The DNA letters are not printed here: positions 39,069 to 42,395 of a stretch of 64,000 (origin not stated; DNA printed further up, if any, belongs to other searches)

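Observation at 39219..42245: GspE/PilB ATPase with a complete internal duplication (two Walker A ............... cores, two Zn-tetracysteine motifs)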

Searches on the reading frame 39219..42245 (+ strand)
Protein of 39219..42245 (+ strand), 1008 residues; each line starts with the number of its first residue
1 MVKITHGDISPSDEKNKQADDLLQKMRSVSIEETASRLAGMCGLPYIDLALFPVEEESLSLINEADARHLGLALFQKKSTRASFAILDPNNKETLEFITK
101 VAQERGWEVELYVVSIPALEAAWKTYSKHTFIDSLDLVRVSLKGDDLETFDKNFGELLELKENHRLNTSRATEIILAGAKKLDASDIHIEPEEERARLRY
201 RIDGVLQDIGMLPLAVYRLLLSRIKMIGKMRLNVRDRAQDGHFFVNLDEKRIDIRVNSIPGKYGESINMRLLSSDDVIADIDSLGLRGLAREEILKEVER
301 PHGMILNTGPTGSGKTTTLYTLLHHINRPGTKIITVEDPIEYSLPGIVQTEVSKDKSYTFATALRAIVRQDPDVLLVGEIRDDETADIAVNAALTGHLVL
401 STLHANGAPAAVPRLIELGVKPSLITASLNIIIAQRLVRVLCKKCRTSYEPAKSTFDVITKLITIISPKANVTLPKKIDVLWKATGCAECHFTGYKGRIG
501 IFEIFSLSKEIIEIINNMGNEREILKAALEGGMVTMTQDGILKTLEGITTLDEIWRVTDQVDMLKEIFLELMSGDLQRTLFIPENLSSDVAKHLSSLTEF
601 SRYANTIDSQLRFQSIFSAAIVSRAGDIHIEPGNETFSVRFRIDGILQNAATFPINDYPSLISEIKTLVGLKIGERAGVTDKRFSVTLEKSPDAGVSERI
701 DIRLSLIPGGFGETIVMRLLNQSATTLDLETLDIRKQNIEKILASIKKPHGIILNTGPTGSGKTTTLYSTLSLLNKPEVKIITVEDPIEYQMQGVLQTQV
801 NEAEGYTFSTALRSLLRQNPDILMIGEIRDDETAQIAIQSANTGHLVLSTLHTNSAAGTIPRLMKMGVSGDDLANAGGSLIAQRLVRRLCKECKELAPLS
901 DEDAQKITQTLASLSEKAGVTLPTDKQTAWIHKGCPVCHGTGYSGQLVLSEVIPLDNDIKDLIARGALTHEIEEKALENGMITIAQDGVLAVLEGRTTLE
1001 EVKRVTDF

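Call 3: search_protein_families(library=pfam, proteins=[window:39219-42245:+], max_evalue=0.01)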
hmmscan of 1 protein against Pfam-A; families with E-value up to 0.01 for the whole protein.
window:39219-42245:+ (1008 aa): 32 families (the best 25 are shown)
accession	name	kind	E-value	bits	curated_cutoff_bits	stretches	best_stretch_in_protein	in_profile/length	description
PF00437.27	T2SSE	-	3.7e-224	743.7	24.9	2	174-556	14-370/370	Type II/IV secretion system protein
PF25199.1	nSTAND_NTPase5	-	1.5e-09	38.3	34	2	292-346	30-86/145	Novel STAND NTPase 5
PF13401.12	AAA_22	-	1.4e-07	32.3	27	0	301-336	4-41/130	AAA domain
PF04851.21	ResIII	-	4.1e-07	30.5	22.5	1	733-793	6-70/164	Type III restriction enzyme, res subunit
PF13191.12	AAA_16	-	1.4e-06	29.4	32.6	0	294-370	15-81/167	AAA ATPase domain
PF20720.3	nSTAND3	-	2.4e-06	27.8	27.2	0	301-339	16-54/155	Novel STAND NTPase 3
PF13173.12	AAA_14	-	3.3e-06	27.6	27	0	752-856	4-99/129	AAA domain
PF05157.20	MshEN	-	4.2e-06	27.1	23.1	1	43-118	2-75/90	MshEN domain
PF13604.12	AAA_30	-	1.3e-05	25.5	27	0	299-335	15-51/191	AAA domain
PF12775.13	AAA_7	-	3.5e-05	23.9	25.8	0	743-784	26-67/181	P-loop containing dynein motor region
PF13555.12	AAA_29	-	7.2e-05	22.9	27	0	749-774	21-46/61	P-loop containing region of AAA domain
PF13245.12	AAA_19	-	8.2e-05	23.2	25.1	0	300-330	9-39/134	AAA domain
PF00004.35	AAA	-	9.6e-05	23.3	21.2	0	306-380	2-66/131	ATPase family associated with various cellular activities (AAA)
PF07728.20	AAA_5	-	0.00013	22.4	22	0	308-381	5-76/139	AAA domain (dynein-related subfamily)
PF00005.33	ABC_tran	-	0.00019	22.5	25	0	308-333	17-42/137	ABC transporter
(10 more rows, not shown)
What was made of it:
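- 39219..42245 (+): Tandem PilB-type ATPase gene (1008 aa + stop). Pfam T2SSE x2 + MshEN in call 3.
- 39345..39572 (+): N1 / MshEN-like domain (res 43-118), present once per chain. PF05157, 27.1 bits (call 3).
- On PilT/VirB11-like secretion ATPase superfamily (Pfam PF00437 T2SSE): 743.7 bits versus cutoff 24.9, two stretches (call 3).
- On PilB/GspE-type extension ATPases: PF05157 at 43-118, 27.1 bits versus 23.1 (call 3).
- Checked: Call 3: Pfam PF00437 T2SSE matches twice (743.7 bits, 2 stretches) and PF05157 MshEN matches at residues 43-118 (27.1 bits; cutoff 23.1).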
